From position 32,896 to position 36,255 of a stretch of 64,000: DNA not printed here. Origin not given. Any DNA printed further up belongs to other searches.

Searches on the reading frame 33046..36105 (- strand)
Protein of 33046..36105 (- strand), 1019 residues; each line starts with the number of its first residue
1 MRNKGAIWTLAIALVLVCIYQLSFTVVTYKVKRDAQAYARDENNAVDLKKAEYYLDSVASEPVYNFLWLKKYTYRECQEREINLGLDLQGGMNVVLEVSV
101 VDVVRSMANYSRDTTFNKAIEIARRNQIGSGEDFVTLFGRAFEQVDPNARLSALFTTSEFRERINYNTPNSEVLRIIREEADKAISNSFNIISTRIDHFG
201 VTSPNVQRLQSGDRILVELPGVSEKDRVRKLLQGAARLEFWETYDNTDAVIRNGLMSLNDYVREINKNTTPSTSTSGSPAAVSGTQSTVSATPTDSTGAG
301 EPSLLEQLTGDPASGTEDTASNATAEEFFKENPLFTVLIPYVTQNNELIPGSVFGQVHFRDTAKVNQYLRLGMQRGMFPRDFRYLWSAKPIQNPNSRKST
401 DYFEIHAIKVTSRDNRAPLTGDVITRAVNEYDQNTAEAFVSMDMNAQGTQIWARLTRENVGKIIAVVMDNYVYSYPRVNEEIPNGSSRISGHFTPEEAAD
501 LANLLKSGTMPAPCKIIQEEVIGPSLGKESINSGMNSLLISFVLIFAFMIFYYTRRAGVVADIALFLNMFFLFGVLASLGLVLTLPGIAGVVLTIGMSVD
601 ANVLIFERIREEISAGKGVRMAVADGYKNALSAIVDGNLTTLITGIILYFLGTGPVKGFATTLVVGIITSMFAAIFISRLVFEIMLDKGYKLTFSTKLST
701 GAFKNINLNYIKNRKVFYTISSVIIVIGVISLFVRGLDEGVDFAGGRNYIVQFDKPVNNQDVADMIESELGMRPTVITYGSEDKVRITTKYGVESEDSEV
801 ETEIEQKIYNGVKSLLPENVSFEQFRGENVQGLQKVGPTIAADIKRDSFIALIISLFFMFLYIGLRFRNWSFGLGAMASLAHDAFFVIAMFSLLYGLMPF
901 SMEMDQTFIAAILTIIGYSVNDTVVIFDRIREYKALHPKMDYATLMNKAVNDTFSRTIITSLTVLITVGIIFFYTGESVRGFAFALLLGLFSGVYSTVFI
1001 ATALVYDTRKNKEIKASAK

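Call 37: search_protein_families(library=pfam, proteins=[window:33046-36105:-], max_evalue=0.00001)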
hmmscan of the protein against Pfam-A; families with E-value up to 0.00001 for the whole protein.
window:33046-36105:- (1019 aa): 6 families
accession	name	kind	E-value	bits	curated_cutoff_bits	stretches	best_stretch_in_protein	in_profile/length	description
PF02355.23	SecD_SecF_C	-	7.5e-75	250.9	20.5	2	832-1009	17-187/189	Protein export membrane protein SecD/SecF, C-terminal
PF22599.2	SecDF_P1_head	-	5.5e-28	97.6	27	1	415-512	17-114/114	SecDF, P1 head subdomain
PF21760.3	SecD_1st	-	3.1e-16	59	27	1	187-242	3-57/60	Protein translocase subunit SecDF, P1 domain, N-terminal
PF07549.19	Sec_GG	-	3.4e-14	52.3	20.3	1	730-757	1-28/28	SecD/SecF GG Motif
PF00873.25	ACR_tran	-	1.3e-08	33.5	28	1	528-733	327-545/1021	AcrB/AcrD/AcrF family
PF03176.21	MMPL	-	6.2e-06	25.8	20.5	1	574-674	192-291/333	MMPL family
